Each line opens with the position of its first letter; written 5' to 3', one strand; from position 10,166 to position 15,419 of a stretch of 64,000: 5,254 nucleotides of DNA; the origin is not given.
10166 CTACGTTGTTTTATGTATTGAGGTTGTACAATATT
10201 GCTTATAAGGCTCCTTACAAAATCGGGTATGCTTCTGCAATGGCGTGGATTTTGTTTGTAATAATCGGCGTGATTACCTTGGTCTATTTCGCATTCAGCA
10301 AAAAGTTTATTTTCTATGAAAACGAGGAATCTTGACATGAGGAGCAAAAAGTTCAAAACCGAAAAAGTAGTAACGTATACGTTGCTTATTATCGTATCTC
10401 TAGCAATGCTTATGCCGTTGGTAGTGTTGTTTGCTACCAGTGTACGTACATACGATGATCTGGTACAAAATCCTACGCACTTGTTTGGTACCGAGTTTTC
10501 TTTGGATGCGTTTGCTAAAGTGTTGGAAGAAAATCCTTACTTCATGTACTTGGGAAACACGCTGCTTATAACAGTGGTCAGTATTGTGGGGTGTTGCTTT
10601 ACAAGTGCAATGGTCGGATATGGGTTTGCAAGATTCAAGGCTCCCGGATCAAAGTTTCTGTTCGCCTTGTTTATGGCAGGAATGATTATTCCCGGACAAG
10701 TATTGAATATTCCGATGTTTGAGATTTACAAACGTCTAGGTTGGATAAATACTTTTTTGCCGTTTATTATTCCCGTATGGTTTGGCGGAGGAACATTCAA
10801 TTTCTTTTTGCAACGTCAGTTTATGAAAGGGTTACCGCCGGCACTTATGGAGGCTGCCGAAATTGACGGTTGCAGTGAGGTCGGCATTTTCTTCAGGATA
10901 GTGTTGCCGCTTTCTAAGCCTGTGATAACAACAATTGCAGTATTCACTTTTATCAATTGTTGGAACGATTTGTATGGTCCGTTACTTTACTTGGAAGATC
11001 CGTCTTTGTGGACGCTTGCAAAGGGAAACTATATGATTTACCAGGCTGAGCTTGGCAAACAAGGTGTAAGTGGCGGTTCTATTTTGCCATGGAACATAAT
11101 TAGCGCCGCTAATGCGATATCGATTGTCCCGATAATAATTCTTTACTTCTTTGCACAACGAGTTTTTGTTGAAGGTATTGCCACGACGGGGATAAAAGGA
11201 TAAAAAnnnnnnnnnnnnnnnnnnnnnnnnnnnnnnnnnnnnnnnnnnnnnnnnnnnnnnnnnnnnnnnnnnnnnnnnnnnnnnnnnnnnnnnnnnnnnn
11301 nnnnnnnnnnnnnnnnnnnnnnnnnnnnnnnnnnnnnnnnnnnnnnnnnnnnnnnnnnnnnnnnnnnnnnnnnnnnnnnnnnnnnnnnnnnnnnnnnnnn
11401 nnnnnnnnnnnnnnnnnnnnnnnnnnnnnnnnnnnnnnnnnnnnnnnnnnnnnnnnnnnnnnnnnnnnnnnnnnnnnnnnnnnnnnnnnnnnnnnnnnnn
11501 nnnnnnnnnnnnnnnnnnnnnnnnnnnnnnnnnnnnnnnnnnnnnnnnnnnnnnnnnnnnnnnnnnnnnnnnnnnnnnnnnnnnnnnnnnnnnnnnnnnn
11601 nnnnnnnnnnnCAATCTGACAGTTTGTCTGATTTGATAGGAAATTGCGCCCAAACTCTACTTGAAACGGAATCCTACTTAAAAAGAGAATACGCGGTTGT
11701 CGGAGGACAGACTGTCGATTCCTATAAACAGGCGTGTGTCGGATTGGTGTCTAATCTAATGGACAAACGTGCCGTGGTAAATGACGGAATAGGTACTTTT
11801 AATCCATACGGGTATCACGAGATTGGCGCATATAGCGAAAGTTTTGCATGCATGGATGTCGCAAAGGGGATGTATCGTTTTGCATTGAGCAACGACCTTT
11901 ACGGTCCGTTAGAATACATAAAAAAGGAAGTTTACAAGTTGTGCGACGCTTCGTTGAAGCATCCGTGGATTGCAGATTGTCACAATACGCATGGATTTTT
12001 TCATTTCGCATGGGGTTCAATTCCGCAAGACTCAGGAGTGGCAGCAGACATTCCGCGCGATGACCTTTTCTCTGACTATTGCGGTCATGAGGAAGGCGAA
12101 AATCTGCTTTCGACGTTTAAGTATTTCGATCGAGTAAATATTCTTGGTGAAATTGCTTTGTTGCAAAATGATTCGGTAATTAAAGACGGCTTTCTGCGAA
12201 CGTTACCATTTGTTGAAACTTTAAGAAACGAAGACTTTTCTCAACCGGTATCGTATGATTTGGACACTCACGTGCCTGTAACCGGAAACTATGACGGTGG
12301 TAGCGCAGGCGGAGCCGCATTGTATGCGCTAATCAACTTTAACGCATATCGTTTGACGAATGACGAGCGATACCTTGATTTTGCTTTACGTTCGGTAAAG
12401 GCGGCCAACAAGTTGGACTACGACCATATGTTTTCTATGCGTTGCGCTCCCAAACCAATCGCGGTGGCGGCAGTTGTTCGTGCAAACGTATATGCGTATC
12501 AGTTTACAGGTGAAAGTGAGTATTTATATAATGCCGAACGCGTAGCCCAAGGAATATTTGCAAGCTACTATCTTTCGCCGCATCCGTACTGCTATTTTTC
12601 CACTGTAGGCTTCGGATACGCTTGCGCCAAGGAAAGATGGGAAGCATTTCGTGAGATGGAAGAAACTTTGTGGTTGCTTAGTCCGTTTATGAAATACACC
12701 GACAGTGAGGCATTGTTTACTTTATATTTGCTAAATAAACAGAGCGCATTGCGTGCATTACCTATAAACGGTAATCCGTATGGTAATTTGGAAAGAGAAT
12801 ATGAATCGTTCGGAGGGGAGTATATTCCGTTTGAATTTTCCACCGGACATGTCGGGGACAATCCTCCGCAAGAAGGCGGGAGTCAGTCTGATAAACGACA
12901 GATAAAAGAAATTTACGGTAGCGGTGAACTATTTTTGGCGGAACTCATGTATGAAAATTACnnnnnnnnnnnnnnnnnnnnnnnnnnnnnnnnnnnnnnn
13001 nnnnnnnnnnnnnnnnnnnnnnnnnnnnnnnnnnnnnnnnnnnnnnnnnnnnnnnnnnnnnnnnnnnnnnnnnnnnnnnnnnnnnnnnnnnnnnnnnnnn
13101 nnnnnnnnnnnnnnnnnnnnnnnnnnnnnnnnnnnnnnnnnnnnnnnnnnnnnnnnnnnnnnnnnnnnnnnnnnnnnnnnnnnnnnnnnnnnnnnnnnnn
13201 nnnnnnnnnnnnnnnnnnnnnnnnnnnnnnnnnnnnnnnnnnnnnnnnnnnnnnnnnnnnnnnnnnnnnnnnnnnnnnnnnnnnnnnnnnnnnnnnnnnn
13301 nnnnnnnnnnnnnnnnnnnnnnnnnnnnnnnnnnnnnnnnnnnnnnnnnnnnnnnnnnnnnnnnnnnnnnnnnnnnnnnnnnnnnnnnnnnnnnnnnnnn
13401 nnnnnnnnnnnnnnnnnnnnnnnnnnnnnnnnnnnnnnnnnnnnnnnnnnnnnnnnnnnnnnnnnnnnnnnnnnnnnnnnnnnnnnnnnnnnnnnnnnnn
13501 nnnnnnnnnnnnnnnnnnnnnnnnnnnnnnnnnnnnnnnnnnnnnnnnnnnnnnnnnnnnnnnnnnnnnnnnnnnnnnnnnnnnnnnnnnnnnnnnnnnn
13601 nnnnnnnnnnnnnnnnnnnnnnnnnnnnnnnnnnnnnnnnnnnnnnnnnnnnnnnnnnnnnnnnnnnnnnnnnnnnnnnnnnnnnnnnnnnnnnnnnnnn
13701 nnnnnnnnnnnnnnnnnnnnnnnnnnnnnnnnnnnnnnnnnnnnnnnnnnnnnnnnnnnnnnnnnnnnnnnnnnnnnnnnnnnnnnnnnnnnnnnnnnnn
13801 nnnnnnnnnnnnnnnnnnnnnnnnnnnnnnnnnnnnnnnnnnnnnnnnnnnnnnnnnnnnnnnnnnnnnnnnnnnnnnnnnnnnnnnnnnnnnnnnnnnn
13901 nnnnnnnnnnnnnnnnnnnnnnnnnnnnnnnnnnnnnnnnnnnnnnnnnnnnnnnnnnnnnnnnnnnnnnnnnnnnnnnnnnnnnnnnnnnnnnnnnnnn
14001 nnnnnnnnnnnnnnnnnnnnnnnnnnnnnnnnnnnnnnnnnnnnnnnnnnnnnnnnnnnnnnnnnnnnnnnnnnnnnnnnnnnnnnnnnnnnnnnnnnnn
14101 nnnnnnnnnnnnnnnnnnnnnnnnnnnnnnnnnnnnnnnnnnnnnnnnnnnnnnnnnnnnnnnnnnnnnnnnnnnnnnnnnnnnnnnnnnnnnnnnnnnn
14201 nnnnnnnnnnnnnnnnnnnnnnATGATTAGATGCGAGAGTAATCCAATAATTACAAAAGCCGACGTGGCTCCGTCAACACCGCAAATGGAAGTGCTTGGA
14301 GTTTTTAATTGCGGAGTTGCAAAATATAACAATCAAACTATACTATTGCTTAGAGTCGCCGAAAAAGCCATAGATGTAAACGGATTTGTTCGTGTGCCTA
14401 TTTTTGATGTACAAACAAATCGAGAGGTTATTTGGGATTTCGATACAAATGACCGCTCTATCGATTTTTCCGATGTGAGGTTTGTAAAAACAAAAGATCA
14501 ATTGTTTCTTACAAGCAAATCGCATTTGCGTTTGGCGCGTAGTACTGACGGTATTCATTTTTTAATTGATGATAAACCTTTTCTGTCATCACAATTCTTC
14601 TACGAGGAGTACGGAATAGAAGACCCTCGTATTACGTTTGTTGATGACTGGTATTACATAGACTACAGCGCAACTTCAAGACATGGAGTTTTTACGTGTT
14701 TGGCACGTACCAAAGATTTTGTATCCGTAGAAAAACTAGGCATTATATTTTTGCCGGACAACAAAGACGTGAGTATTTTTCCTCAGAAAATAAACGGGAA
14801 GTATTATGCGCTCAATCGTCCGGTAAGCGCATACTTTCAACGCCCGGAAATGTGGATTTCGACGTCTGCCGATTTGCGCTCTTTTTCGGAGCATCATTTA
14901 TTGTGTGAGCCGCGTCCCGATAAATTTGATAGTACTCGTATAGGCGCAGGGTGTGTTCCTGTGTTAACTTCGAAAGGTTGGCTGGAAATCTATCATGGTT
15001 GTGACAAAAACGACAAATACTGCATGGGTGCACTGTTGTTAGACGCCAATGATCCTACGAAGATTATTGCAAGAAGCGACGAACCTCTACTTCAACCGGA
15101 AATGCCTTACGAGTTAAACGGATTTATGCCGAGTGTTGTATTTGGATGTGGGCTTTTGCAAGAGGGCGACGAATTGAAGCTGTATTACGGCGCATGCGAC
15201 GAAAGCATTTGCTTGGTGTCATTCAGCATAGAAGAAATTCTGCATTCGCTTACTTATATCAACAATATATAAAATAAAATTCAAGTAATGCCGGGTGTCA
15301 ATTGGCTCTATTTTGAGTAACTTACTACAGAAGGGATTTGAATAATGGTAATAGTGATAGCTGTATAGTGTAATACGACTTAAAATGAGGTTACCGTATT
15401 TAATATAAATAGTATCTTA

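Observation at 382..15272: Secreted and cytoplasmic paralogs of an unassigned putative glycan-active core bracket an ABC importer and a GH130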

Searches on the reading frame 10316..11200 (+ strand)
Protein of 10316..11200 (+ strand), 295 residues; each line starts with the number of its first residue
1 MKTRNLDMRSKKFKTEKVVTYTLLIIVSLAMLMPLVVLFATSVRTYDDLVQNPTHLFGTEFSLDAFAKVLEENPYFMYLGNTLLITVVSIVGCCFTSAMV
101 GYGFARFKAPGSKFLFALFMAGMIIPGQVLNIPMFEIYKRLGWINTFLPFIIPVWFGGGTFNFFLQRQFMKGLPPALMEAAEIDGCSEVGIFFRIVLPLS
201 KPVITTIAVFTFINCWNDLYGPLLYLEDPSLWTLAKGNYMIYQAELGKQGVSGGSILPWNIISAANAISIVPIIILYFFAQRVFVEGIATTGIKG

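Call 8: search_protein_families(library=pfam, proteins=[window:10316-11200:+], max_evalue=0.1)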
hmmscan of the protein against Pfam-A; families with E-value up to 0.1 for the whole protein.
window:10316-11200:+ (295 aa): 1 family
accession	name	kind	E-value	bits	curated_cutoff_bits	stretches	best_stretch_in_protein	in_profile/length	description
PF00528.27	BPD_transp_1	-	3.1e-19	69.9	26.4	1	99-287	3-181/184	Binding-protein-dependent transport system inner membrane component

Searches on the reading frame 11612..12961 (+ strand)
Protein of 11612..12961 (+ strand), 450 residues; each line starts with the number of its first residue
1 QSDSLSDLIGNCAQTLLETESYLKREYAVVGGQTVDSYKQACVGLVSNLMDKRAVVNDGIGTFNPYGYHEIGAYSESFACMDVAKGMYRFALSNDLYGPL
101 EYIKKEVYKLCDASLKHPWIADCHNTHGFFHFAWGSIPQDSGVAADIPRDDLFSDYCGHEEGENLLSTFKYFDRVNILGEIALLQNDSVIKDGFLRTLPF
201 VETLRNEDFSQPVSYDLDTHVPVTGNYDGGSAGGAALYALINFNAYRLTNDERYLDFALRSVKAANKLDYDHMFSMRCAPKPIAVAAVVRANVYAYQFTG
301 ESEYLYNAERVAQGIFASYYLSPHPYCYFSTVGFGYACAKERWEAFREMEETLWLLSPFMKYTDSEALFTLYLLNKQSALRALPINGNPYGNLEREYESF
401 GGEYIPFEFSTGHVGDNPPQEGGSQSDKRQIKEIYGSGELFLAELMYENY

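Call 64: predict_structure(alignment_id=A2)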
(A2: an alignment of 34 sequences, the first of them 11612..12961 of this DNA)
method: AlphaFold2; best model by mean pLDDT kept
length: 450 residues; sequences in the alignment: 34
mean_pLDDT: 82.1   pTM: 0.89
mean pLDDT of the five models: 82.1, 81.3, 79.9, 79.9, 79.8
residues with pLDDT >= 90: 236; 70-90: 101; 50-70: 71; < 50: 42
segments of 3 or more residues with pLDDT < 50: 321-334, 336-341, 409-429
pLDDT, mean of each block of 10 residues (from residue 1): 81 83 61 77 92 87 79 84 95 96 97 96 94 78 57 74 85 97 95 98 95 93 91 97 98 99 97 86 94 99 98 83 42 45 68 94 91 81 59 59 65 37 45 80 88
secondary structure, 60 per line:
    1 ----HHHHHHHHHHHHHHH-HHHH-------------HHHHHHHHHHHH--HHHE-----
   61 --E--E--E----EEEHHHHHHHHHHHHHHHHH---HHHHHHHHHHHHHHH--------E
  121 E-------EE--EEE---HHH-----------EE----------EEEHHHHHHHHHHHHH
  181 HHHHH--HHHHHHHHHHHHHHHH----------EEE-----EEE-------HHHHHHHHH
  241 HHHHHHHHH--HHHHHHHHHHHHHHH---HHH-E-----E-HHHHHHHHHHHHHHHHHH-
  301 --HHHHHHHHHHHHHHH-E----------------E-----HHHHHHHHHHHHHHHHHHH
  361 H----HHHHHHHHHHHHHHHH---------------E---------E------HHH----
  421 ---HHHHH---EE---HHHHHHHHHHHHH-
elements in order: H5-19 H21-24 H38-49 E74-76 H77-93 H97-111 E133-135 E165-167 H168-185 H188-203 E214-216 E222-224 H232-249 H252-266 H282-299 H303-317 H342-361 H366-381 H424-428 H437-449

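Call 66: fold_search(model_id=the predicted structure, library=pdb)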
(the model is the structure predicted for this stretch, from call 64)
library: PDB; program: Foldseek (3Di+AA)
matches with E <= 10: 887; with E <= 0.001: 91
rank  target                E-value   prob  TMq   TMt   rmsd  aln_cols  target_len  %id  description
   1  3vw5_A                2.4e-06  1.00  0.53  0.60   6.8       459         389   10  Crystal structure of sugar epimerase from ruminal bacterium (released 2013-06-26)
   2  8wbu                  2.8e-06  1.00  0.47  0.52   9.8       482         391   10  The crystal structure of circular mannose with mutant H247F of the cellobiose 2-epimerase from Caldicellulosiruptor sacc (released 2023-10-25)
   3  5x32_B                3.7e-06  1.00  0.53  0.60   6.8       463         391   10  Crystal structure of D-mannose isomerase (released 2018-02-07)
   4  5x32_A                4.5e-06  1.00  0.51  0.59   7.9       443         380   11  Crystal structure of D-mannose isomerase (released 2018-02-07)
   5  4z4j                  4.5e-06  1.00  0.50  0.56   9.2       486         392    9  Crystal Structure of cellobiose 2-epimerase from Caldicellulosiruptor saccharolyticus DSM 8903 (released 2016-04-13)
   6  4z4l                  4.5e-06  1.00  0.45  0.50   9.0       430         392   10  Crystal Structure of cellobiose 2-epimerase from Caldicellulosiruptor saccharolyticus DSM 8903 (released 2016-04-13)
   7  4mu9_B                5.2e-06  1.00  0.44  0.53  13.1       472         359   13  Crystal structure of a putative glycosylhydrolase (BT_3782) from Bacteroides thetaiotaomicron VPI-5482 at 1.89 A resol (released 2013-10-09)
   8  4mu9_A                6.0e-06  1.00  0.45  0.54  13.2       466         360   12  Crystal structure of a putative glycosylhydrolase (BT_3782) from Bacteroides thetaiotaomicron VPI-5482 at 1.89 A resol (released 2013-10-09)
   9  7ag4_A                8.0e-06  1.00  0.47  0.50   5.7       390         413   15  Crystal structure of active site mutant of SQ Isomerase (YihS-H248A) from Salmonella enterica in complex with sulfofru (released 2021-04-14)
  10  8h1l_A                9.2e-06  1.00  0.49  0.53  10.5       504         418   12  Crystal structure of glucose-2-epimerase in complex with D-Glucitol from Runella slithyformis Runsl_4512 (released 2023-07-12)
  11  1ia7_A                1.0e-05  1.00  0.49  0.51   8.3       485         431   13  CRYSTAL STRUCTURE OF THE CELLULASE CEL9M OF C. CELLULOLYTICIUM IN COMPLEX WITH CELLOBIOSE (released 2002-10-30)
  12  7ag4_C                1.4e-05  1.00  0.48  0.51   5.2       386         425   14  Crystal structure of active site mutant of SQ Isomerase (YihS-H248A) from Salmonella enterica in complex with sulfofru (released 2021-04-14)
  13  6y8f_A                1.5e-05  1.00  0.53  0.69   6.5       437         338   10  An inactive (D136N and D137N) variant of alpha-1,6-mannanase, GH76A of Salegentibacter sp. HEL1_6 in complex with alph (released 2021-03-31)
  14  8h1l_D                1.5e-05  1.00  0.52  0.55   9.3       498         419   12  Crystal structure of glucose-2-epimerase in complex with D-Glucitol from Runella slithyformis Runsl_4512 (released 2023-07-12)
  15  7ag4_E                1.6e-05  1.00  0.46  0.49   5.5       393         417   14  Crystal structure of active site mutant of SQ Isomerase (YihS-H248A) from Salmonella enterica in complex with sulfofru (released 2021-04-14)
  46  5no8_A                2.2e-04  1.00  0.30  0.22   7.5       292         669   12  Polysaccharide Lyase BACCELL_00875 (released 2017-06-28)
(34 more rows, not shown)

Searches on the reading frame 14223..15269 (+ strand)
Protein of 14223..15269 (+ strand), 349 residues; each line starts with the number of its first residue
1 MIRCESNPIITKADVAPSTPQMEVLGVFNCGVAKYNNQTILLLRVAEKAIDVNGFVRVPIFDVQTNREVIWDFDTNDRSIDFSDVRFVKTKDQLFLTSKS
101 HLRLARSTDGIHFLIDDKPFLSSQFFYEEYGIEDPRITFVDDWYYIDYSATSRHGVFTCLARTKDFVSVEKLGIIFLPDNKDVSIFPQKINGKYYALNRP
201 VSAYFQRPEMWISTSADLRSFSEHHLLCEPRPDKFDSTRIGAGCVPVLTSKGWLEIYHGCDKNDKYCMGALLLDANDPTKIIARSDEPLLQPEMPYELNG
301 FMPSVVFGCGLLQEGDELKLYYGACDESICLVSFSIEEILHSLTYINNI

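Call 8: search_protein_families(library=pfam, proteins=[window:14223-15269:+], max_evalue=0.1)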
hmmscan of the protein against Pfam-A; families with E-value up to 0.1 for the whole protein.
window:14223-15269:+ (349 aa): 1 family
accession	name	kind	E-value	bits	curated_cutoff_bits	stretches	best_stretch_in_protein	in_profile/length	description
PF04041.19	Glyco_hydro_130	-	6.9e-51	173.5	26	1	100-342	67-317/320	beta-1,4-mannooligosaccharide phosphorylase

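Call 11: search_protein_families(library=ncbifam, proteins=[window:14223-15269:+], max_evalue=0.1)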
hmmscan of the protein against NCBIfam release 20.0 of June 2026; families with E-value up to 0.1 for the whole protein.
window:14223-15269:+ (349 aa): 3 families
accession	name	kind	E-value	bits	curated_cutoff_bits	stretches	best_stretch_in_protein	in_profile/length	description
NF050092.1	BtaManbiosPhlase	equivalog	4.1e-132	440.3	550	1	2-344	4-351/351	BtaManbiosPhlase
NF052550.1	BManbPhaseBMBP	equivalog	1.2e-65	221.8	450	1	99-339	57-294/296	beta-1,2-mannobiose phosphorylase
NF058598.1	BetMansidBT3780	equivalog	1.5e-23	83.5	550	1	99-332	92-360/366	beta-1,2-mannosidase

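Call 38: search_solved_structures(query=window:14223-15269:+, max_evalue=1e-10)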
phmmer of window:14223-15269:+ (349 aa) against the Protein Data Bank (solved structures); distinct sequences matched with E-value up to 1e-10: 17.
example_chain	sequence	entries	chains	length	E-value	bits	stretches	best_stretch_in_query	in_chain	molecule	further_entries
5b0p_A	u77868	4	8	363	2.2e-104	352.5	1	3-343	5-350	Lin0857 protein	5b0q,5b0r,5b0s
9erg_A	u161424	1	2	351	1.6e-85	290.5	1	3-343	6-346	Uhgb_MS mannoside synthase from an unknown human gut bacterium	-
9eqq_A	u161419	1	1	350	1.6e-85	290.4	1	3-343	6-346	Uhgb_MS mannoside synthase from an unknown human gut bacterium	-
9erh_A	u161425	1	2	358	1.7e-85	290.4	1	3-343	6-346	Uhgb_MS mannoside synthase from an unknown human gut bacterium in complex with 1,2-beta-ma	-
9fj8_A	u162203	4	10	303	1.7e-56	195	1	100-338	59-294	1,2-beta-oligomannan phosphorylase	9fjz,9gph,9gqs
7fip_A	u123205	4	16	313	4.2e-51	177.2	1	101-333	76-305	Beta-1,2-mannobiose phosphorylase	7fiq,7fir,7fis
1vkd_A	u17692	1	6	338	1.3e-41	146.1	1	99-340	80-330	conserved hypothetical protein TM1225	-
4udg_A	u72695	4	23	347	1.9e-34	122.5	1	100-340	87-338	UHGB_MP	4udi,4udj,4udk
4udk_E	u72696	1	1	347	1.9e-34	122.5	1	100-340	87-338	UHGB_MP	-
5ayd_A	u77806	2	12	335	3.5e-32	115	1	103-340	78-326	Beta-1,4-mannooligosaccharide phosphorylase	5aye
3taw_A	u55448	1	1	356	1.2e-19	73.9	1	99-333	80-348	Hypothetical glycoside hydrolase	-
4onz_A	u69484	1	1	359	4.2e-19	72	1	100-331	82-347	putative glycoside hydrolase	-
3r67_A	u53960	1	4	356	3.6e-17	65.7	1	100-332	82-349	putative Glycosidase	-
5a7v_B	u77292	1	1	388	3.7e-16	62.3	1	100-333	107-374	PUTATIVE GLYCOSIDASE PH117-RELATED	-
5a7v_A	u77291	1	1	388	3.7e-16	62.3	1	100-333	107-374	PUTATIVE GLYCOSIDASE PH117-RELATED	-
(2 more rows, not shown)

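Call 71: search_solved_structures(query=window:14223-15269:+, max_evalue=1e-80, show_alignments=1)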
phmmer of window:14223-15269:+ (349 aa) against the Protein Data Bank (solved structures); distinct sequences matched with E-value up to 1e-80: 4.
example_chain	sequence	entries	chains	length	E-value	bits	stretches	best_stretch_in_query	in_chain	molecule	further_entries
5b0p_A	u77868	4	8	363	2.2e-104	352.5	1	3-343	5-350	Lin0857 protein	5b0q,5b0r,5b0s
9erg_A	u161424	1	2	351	1.6e-85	290.5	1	3-343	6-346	Uhgb_MS mannoside synthase from an unknown human gut bacterium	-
9eqq_A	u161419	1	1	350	1.6e-85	290.4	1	3-343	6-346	Uhgb_MS mannoside synthase from an unknown human gut bacterium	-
9erh_A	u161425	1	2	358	1.7e-85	290.4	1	3-343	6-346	Uhgb_MS mannoside synthase from an unknown human gut bacterium in complex with 1,2-beta-ma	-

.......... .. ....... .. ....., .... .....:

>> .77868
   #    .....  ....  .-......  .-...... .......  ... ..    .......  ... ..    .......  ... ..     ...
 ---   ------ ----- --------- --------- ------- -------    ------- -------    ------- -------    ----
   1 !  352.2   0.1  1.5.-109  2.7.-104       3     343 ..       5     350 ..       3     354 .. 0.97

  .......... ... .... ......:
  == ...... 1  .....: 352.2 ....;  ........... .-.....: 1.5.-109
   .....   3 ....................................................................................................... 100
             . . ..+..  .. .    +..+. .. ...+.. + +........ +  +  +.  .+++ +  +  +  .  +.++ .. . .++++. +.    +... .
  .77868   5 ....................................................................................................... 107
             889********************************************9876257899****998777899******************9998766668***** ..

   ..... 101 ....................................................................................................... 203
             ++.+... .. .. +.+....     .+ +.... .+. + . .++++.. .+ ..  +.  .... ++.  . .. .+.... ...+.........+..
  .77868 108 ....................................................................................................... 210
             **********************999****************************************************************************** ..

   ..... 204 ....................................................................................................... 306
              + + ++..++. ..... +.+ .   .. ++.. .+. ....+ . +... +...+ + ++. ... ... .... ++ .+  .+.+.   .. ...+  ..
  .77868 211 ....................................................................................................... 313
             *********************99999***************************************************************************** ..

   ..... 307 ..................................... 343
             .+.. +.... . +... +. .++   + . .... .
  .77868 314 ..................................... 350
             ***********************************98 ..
